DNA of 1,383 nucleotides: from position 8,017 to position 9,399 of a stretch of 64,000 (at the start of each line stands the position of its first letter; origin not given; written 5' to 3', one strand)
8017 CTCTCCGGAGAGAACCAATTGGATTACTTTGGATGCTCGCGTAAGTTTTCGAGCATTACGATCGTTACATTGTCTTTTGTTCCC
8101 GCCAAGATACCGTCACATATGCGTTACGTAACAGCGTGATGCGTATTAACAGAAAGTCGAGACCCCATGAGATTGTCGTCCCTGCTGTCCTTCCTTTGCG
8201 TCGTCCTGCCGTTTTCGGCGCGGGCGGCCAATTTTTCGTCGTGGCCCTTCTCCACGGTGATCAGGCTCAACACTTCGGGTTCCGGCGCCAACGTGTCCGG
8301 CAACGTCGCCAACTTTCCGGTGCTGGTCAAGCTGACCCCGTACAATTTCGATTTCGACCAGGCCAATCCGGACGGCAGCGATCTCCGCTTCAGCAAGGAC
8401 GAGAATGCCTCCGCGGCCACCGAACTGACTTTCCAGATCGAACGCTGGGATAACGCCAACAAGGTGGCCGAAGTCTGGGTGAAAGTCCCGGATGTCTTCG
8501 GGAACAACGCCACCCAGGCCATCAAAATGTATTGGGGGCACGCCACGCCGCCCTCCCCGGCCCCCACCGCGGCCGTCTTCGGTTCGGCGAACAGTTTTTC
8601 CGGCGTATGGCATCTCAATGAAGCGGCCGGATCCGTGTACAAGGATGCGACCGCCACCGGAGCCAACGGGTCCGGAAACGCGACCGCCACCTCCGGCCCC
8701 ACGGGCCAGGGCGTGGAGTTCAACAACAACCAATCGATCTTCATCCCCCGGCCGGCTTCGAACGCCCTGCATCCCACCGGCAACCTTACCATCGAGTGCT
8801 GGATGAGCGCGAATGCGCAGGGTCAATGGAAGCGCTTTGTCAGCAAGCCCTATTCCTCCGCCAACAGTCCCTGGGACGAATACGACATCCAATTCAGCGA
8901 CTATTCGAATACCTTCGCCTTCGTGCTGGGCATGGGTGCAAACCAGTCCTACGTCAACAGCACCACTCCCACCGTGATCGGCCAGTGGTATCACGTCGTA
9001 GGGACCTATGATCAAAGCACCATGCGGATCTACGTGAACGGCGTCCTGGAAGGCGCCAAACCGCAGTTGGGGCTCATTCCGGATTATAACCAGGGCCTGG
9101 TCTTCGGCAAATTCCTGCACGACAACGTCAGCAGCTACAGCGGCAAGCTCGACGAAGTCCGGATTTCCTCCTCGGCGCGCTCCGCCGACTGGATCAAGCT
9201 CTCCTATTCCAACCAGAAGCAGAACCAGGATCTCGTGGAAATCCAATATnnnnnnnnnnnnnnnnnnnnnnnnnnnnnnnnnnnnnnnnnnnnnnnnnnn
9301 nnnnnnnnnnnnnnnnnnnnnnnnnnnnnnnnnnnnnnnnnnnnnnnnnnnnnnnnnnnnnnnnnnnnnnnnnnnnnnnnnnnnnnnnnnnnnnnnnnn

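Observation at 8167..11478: Giant secreted DUF2341–LamG–collagen(151 Gly-X-Y)–7-bladed-propeller protein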

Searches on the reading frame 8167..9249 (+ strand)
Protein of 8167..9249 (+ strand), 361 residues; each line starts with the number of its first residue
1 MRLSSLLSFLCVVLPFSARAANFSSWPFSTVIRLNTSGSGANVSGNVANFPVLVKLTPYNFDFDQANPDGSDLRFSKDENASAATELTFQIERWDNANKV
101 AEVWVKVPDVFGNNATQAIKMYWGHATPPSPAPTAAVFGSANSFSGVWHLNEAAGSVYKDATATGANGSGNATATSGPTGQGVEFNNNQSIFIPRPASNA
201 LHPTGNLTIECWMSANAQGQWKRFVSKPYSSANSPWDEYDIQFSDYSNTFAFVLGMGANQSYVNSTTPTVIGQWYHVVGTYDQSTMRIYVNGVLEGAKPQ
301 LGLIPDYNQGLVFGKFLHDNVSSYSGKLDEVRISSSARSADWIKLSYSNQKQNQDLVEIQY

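Call 9: find_homologous_proteins(query=window:8167-9249:+, max_evalue=0.001)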
Query window:8167-9249:+ (361 aa): 903 proteins with E <= 0.001 among 7998 candidates; the best 120 are listed.
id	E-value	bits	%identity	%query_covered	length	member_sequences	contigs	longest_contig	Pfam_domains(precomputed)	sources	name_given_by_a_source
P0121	1.5e-97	345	48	93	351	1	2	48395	PF13385.14,PF10102.15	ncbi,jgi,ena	-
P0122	8.4e-88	313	45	100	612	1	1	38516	PF13385.14,PF10102.15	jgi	jgi:hypothetical protein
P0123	2.2e-87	311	47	98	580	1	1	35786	PF13385.14,PF10102.15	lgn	-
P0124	1.8e-84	302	47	94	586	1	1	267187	PF13385.14,PF10102.15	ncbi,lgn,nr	ncbi:MAG: hypothetical protein JWP91_2163 [Fibrobacteres bacterium]|nr:hypothetical protein [Fibroba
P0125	2.9e-84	301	49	79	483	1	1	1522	PF07691.18,PF10528.15,PF13385.14,PF10102.15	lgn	-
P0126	4.3e-82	294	43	99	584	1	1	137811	PF13385.14,PF10102.15,PF13620.13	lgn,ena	-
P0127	1.1e-80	289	42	97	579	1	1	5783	PF13385.14,PF10102.15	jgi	jgi:hypothetical protein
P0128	3.8e-80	288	43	94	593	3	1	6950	PF13385.14,PF10102.15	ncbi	-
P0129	4.5e-80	287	42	94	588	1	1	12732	PF13385.14,PF14686.13,PF10102.15,PF13620.13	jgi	jgi:hypothetical protein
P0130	3.2e-79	285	41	94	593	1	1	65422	PF13385.14,PF14686.13,PF10102.15,PF13620.13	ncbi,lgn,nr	ncbi:MAG: putative protein of unknown function acetylesterase [Fibrobacteres bacterium]|nr:putative 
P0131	2.9e-78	281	44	95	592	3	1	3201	PF13385.14,PF10102.15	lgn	-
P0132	3.8e-78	281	42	94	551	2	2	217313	PF13715.13,PF13385.14,PF10102.15,PF13620.13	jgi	jgi:hypothetical protein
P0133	5.8e-78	280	41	97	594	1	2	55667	PF13385.14,PF14686.13,PF10102.15,PF13620.13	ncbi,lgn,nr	ncbi:MAG: putative protein of unknown function acetylesterase [Fibrobacteres bacterium]|nr:putative 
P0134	6.0e-78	280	43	97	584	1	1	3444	PF13385.14,PF10102.15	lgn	-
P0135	3.9e-76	274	41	93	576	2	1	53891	PF13385.14,PF10102.15,PF13620.13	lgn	-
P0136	3.7e-75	271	50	68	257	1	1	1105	PF13385.14,PF10102.15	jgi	jgi:hypothetical protein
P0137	3.5e-73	265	41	93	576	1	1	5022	PF13385.14,PF10102.15,PF13620.13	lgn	-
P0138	2.9e-63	232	32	94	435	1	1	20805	PF13385.14,PF10102.15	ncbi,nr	ncbi:MAG: DUF2341 domain-containing protein, partial [Fibrobacteria bacterium]|nr:DUF2341 domain-con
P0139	4.6e-56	208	36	98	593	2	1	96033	PF13385.14,PF10102.15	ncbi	-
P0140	1.7e-55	206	39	92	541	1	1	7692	PF13385.14,PF10102.15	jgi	jgi:hypothetical protein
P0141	2.4e-55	206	44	41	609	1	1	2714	PF13927.13,PF13385.14,PF10102.15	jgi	jgi:hypothetical protein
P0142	1.7e-54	203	38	95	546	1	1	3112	PF13385.14,PF10102.15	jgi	jgi:hypothetical protein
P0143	2.6e-54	203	37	92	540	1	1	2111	PF13385.14,PF10102.15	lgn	-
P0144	8.0e-54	201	36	93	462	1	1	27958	PF13385.14,PF10102.15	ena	-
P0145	8.3e-54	201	38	96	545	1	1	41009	PF13385.14,PF10102.15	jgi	jgi:hypothetical protein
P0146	9.0e-54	201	36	95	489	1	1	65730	PF13385.14,PF10102.15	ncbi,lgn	-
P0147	1.3e-53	200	36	98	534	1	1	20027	PF13385.14,PF10102.15,PF13620.13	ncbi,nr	ncbi:MAG: DUF2341 domain-containing protein [Chitinispirillaceae bacterium]|nr:DUF2341 domain-contai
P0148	1.6e-53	200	36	94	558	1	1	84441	PF13385.14,PF10102.15,PF13620.13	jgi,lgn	jgi:hypothetical protein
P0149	2.6e-53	199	32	94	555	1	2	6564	PF13385.14,PF10102.15,PF13620.13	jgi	jgi:hypothetical protein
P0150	4.7e-53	198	37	96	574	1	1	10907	PF13385.14,PF10102.15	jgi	jgi:hypothetical protein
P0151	1.1e-52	197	37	92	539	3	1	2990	PF13385.14,PF10102.15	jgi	jgi:hypothetical protein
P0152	1.6e-52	197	36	92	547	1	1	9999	PF13385.14,PF10102.15,PF13620.13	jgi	jgi:hypothetical protein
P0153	1.7e-52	197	36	98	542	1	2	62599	PF13385.14,PF10102.15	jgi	jgi:hypothetical protein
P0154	2.1e-52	196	38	92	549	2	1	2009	PF13385.14,PF10102.15,PF13620.13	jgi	-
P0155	2.4e-52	196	35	93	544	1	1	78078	PF13385.14,PF10102.15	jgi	jgi:hypothetical protein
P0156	2.4e-52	196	37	93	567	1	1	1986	PF13385.14,PF10102.15,PF13620.13,PF09430.17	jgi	jgi:hypothetical protein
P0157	2.8e-52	196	36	92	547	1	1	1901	PF13385.14,PF10102.15,PF13620.13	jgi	jgi:hypothetical protein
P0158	3.9e-52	195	36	96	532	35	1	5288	PF13385.14,PF10102.15,PF13620.13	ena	-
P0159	5.5e-52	195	36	98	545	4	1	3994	PF13385.14,PF10102.15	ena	-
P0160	6.2e-52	195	37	94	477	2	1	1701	PF13385.14,PF10102.15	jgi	jgi:hypothetical protein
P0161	8.1e-52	194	38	92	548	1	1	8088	PF13385.14,PF10102.15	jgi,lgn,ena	-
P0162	8.7e-52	194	33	93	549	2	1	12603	PF13385.14,PF10102.15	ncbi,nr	ncbi:MAG: DUF2341 domain-containing protein [Chitinispirillaceae bacterium]|nr:DUF2341 domain-contai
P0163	1.3e-51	194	37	93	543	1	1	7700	PF13385.14,PF14686.13,PF10102.15,PF13620.13,PF09430.17,PF22904.4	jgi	jgi:hypothetical protein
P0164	1.5e-51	194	37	94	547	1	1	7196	PF13385.14,PF10102.15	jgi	jgi:hypothetical protein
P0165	2.1e-51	193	36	97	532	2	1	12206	PF13385.14,PF10102.15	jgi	jgi:hypothetical protein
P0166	2.4e-51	193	37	92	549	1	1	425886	PF13385.14,PF10102.15,PF13620.13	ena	-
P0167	3.0e-51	193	36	97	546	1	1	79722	PF13385.14,PF10102.15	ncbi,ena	-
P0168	3.1e-51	192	37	92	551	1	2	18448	PF13385.14,PF10102.15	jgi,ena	jgi:hypothetical protein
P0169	3.4e-51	192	37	94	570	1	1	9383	PF13385.14,PF10102.15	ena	-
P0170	4.1e-51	192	36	98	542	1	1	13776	PF13385.14,PF10102.15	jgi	jgi:hypothetical protein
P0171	4.1e-51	192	39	94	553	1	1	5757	PF13385.14,PF10102.15,PF13620.13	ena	-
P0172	6.8e-51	191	34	99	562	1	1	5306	PF13385.14,PF10102.15,PF13620.13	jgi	jgi:Concanavalin A-like lectin/glucanases superfamily/Domain of unknown function (DUF2341)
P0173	6.9e-51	191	36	97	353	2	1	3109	PF13385.14,PF10102.15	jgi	jgi:biopolymer transport protein ExbB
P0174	8.7e-51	191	34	96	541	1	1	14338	PF13385.14,PF10102.15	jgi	jgi:hypothetical protein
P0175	1.0e-50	191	35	96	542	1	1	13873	PF13385.14,PF10102.15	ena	-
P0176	1.1e-50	191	35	99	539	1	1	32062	PF13385.14,PF10102.15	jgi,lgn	-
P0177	1.2e-50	191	36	94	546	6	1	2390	PF13385.14,PF10102.15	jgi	jgi:hypothetical protein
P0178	1.7e-50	190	37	93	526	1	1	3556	PF13385.14,PF10102.15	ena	-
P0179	2.0e-50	190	35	93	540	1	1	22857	PF13385.14,PF10102.15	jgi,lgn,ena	jgi:hypothetical protein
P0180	2.4e-50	190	37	93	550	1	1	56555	PF13385.14,PF10102.15,PF13620.13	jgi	jgi:hypothetical protein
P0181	2.7e-50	189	34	96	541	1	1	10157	PF13385.14,PF10102.15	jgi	jgi:hypothetical protein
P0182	3.1e-50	189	34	92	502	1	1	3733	PF13385.14,PF10102.15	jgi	jgi:hypothetical protein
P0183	3.2e-50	189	36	93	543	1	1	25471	PF13385.14,PF10102.15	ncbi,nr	ncbi:MAG: DUF2341 domain-containing protein [Chitinispirillaceae bacterium]|nr:DUF2341 domain-contai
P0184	3.3e-50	189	35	92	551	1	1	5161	PF13385.14,PF10102.15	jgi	jgi:Concanavalin A-like lectin/glucanases superfamily/Domain of unknown function (DUF2341)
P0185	3.7e-50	189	37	96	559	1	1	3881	PF07953.21,PF13385.14,PF10102.15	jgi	jgi:hypothetical protein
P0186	3.9e-50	189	37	91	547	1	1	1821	PF13385.14,PF10102.15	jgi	jgi:hypothetical protein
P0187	4.5e-50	189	36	96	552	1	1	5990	PF13385.14,PF10102.15,PF13620.13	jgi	jgi:hypothetical protein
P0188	4.8e-50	189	35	93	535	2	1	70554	PF13385.14,PF10102.15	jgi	-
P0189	4.8e-50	189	36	93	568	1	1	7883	PF13385.14,PF10102.15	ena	-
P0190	5.4e-50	188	35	94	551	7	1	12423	PF13385.14,PF10102.15,PF13620.13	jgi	jgi:hypothetical protein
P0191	5.7e-50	188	36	93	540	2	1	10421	PF13385.14,PF10102.15,PF13620.13,PF09430.17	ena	-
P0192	5.8e-50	188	36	96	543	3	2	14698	PF13385.14,PF10102.15,PF13620.13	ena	-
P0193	6.6e-50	188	36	93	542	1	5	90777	PF13385.14,PF10102.15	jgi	jgi:hypothetical protein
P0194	8.4e-50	188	36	98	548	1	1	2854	PF13385.14,PF10102.15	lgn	-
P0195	8.7e-50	188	36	93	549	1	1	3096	PF13385.14,PF10102.15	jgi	jgi:hypothetical protein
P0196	9.0e-50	188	36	96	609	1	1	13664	PF13385.14,PF10102.15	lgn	-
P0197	9.0e-50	188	35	98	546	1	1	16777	PF13385.14,PF10102.15,PF13620.13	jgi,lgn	jgi:hypothetical protein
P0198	9.0e-50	188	35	93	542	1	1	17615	PF13385.14,PF10102.15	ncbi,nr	ncbi:MAG: DUF2341 domain-containing protein [Chitinispirillaceae bacterium]|nr:DUF2341 domain-contai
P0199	1.0e-49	187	38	92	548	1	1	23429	PF10670.16,PF13385.14,PF10102.15,PF13620.13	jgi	jgi:hypothetical protein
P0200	1.2e-49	187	35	98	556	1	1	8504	PF13385.14,PF10102.15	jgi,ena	-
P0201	1.2e-49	187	36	93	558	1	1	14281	PF13385.14,PF10102.15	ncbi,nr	ncbi:MAG: DUF2341 domain-containing protein [Chitinispirillaceae bacterium]|nr:DUF2341 domain-contai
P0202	1.3e-49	187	36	93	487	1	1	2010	PF13385.14,PF10102.15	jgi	jgi:hypothetical protein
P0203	1.4e-49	187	34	93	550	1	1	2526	PF10670.16,PF13385.14,PF10102.15,PF13620.13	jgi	jgi:hypothetical protein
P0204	1.5e-49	187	36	96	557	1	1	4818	PF13385.14,PF10102.15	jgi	jgi:hypothetical protein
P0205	1.6e-49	187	35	96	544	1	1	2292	PF13385.14,PF10102.15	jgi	jgi:hypothetical protein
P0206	1.7e-49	187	35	96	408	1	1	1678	PF13385.14,PF10102.15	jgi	jgi:biopolymer transport protein ExbB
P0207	2.1e-49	186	34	99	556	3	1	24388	PF13385.14,PF10102.15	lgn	-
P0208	2.2e-49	186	37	92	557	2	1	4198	PF13385.14,PF10102.15,PF13620.13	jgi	jgi:hypothetical protein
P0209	2.5e-49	186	36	92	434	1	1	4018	PF13385.14,PF10102.15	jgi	-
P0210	2.6e-49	186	37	93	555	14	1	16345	PF13385.14,PF10102.15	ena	-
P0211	2.7e-49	186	34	95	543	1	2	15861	PF13385.14,PF10102.15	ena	-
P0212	2.7e-49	186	38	94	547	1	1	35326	PF13385.14,PF10102.15,PF13620.13,PF17210.10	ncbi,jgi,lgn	ncbi:MAG: DUF2341 domain-containing protein [Chitinispirillaceae bacterium]|jgi:hypothetical protein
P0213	3.1e-49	186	33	96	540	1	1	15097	PF13385.14,PF10102.15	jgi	jgi:hypothetical protein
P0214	3.9e-49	186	36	93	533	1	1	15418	PF13385.14,PF10102.15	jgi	jgi:hypothetical protein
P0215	4.0e-49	186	36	94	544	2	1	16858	PF13385.14,PF10102.15,PF13620.13,PF17210.10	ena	-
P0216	4.4e-49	185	38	97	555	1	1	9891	PF13385.14,PF10102.15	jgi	jgi:hypothetical protein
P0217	4.5e-49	185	35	92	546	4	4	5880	PF13385.14,PF10102.15,PF13620.13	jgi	jgi:hypothetical protein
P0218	4.8e-49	185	34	99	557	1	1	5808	PF13385.14,PF10102.15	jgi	jgi:hypothetical protein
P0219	5.1e-49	185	34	92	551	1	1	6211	PF13385.14,PF10102.15,PF13620.13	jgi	-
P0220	5.4e-49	185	33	96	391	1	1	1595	PF13385.14,PF10102.15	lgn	-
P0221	5.6e-49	185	34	94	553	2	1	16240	PF13385.14,PF10102.15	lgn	-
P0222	6.2e-49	185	35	96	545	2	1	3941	PF13385.14,PF10102.15,PF13620.13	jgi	jgi:hypothetical protein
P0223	6.5e-49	185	34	99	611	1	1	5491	PF13385.14,PF10102.15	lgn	-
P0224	7.1e-49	185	35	93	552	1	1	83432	PF13385.14,PF10102.15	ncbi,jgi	ncbi:MAG: DUF2341 domain-containing protein [Chitinispirillaceae bacterium]|jgi:hypothetical protein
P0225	7.3e-49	185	35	94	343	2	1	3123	PF13385.14,PF10102.15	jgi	jgi:hypothetical protein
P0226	8.2e-49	185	35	99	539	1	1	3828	PF13385.14,PF10102.15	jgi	jgi:hypothetical protein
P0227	8.9e-49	184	35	96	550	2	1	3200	PF13385.14,PF10102.15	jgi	jgi:Domain of unknown function (DUF2341)/Concanavalin A-like lectin/glucanases superfamily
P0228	9.1e-49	184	34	99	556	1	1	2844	PF13385.14,PF10102.15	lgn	-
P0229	9.4e-49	184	35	96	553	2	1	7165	PF10670.16,PF13385.14,PF10102.15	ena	-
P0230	1.1e-48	184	35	92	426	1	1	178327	PF13385.14,PF10102.15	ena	-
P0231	1.1e-48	184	34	99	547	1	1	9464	PF13385.14,PF10102.15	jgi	jgi:hypothetical protein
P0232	1.2e-48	184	36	92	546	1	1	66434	PF13385.14,PF10102.15,PF13620.13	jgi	jgi:hypothetical protein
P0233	1.3e-48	184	35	93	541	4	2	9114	PF13385.14,PF10102.15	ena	-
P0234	1.5e-48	184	35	94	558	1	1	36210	PF13385.14,PF10102.15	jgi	jgi:hypothetical protein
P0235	1.5e-48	184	35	96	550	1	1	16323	PF13385.14,PF10102.15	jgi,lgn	jgi:hypothetical protein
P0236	1.6e-48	184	35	98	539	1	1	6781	PF13385.14,PF10102.15,PF13620.13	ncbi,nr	ncbi:MAG: DUF2341 domain-containing protein [Chitinispirillaceae bacterium]|nr:DUF2341 domain-contai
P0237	1.7e-48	183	34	93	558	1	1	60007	PF13385.14,PF10102.15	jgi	jgi:hypothetical protein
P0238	1.7e-48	183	36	92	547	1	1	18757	PF13385.14,PF10102.15,PF13620.13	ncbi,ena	-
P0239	1.9e-48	183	36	96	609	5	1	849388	PF13385.14,PF10102.15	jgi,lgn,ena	-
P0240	2.0e-48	183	36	93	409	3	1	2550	PF13385.14,PF10102.15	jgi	jgi:hypothetical protein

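Call 12: find_encoding_contigs(protein=P0124, flank=10000, max_places=2)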
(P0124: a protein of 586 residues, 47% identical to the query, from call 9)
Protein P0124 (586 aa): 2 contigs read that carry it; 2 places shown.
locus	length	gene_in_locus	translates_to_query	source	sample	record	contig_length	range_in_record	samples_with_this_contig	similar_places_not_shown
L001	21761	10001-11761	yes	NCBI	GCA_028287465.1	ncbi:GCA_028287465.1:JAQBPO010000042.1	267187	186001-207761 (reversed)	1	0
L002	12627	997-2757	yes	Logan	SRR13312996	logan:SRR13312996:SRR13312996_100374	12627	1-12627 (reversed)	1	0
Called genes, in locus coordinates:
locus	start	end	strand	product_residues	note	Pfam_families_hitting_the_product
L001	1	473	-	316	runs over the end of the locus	PF00756:Esterase (weak), PF02230:Abhydrolase_2, PF12146:Hydrolase_4 (faint), PF12697:Abhydrolase_6 (faint), PF01738:DLH, PF00326:Peptidase_S9 (weak)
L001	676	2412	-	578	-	PF07995:GSDH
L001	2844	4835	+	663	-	-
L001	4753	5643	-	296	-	PF13472:Lipase_GDSL_2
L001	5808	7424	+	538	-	PF00392:GntR (weak), PF13545:HTH_Crp_2 (faint), PF00392:GntR, PF00532:Peripla_BP_1 (faint), PF13377:Peripla_BP_3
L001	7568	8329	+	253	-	-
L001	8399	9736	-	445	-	PF07690:MFS_1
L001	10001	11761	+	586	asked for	PF10102:DUF2341, PF13385:Laminin_G_3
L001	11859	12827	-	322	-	-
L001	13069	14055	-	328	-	PF14394:DUF4423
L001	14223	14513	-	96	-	-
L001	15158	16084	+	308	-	PF06439:3keto-disac_hyd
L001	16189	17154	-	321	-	-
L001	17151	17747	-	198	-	-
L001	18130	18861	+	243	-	-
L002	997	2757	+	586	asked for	PF10102:DUF2341, PF13385:Laminin_G_3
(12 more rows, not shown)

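Call 13: find_encoding_contigs(protein=P0121, flank=10000, max_places=2)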
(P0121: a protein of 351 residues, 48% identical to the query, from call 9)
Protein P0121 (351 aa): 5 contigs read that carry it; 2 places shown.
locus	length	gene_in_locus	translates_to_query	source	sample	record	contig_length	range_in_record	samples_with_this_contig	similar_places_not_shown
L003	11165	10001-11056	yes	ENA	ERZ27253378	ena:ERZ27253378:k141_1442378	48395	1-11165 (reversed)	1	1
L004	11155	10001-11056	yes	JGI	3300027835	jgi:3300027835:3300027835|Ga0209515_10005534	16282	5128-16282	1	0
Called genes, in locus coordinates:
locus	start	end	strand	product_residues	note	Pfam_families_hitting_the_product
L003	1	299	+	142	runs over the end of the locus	PF08327:AHSA1 (weak)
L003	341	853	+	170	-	PF13302:Acetyltransf_3 (weak), PF00583:Acetyltransf_1, PF13673:Acetyltransf_10, PF13420:Acetyltransf_4, PF13508:Acetyltransf_7, PF08445:FR47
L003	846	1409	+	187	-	PF13302:Acetyltransf_3, PF13420:Acetyltransf_4 (weak), PF00583:Acetyltransf_1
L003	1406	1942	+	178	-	PF00005:ABC_tran (faint), PF13238:AAA_18 (weak)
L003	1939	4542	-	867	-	PF07494:Reg_prop (faint), PF19572:PorV (weak)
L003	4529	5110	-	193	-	-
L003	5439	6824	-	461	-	PF01938:TRAM, PF21579:PabTrmU54_TRAM_dom (faint), PF05958:tRNA_U5-meth_tr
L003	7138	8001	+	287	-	PF09935:DUF2167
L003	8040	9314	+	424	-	-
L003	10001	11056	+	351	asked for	PF10102:DUF2341, PF13385:Laminin_G_3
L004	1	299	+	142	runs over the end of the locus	PF08327:AHSA1 (weak)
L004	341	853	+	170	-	PF13302:Acetyltransf_3 (weak), PF00583:Acetyltransf_1, PF13673:Acetyltransf_10, PF13420:Acetyltransf_4, PF13508:Acetyltransf_7, PF08445:FR47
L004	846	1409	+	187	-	PF13302:Acetyltransf_3, PF13420:Acetyltransf_4 (weak), PF00583:Acetyltransf_1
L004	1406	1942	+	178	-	PF00005:ABC_tran (faint), PF13238:AAA_18 (weak)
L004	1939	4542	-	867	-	PF07494:Reg_prop (faint), PF19572:PorV (weak)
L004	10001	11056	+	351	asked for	PF10102:DUF2341, PF13385:Laminin_G_3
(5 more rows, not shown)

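Call 44: predict_structure(alignment_id=A2)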
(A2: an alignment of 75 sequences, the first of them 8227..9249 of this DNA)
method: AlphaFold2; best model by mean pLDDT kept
length: 341 residues; sequences in the alignment: 75
mean_pLDDT: 94.2   pTM: 0.93
mean pLDDT of the five models: 94.2, 93.1, 92.9, 92.8, 92.7
residues with pLDDT >= 90: 301; 70-90: 32; 50-70: 8; < 50: 0
segments of 3 or more residues with pLDDT < 50: none
pLDDT, mean of each block of 10 residues (from residue 1): 92 97 98 97 97 87 83 95 96 97 93 80 95 94 95 94 96 91 94 97 94 88 94 94 98 98 98 98 93 94 97 98 98 94 77
secondary structure, 60 per line:
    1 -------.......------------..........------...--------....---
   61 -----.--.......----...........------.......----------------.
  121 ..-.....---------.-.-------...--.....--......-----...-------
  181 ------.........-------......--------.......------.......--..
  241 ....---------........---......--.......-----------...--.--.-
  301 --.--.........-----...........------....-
elements in order: E8-14 E27-36 E54-57 E69-75 E80-90 E97-103 E124-128 E148-150 E153-157 E160-165 E171-173 E187-195 E203-208 E217-223 E230-236 E239-244 E254-261 E265-270 E273-279 E291-293 E306-314 H320-330 E337-340
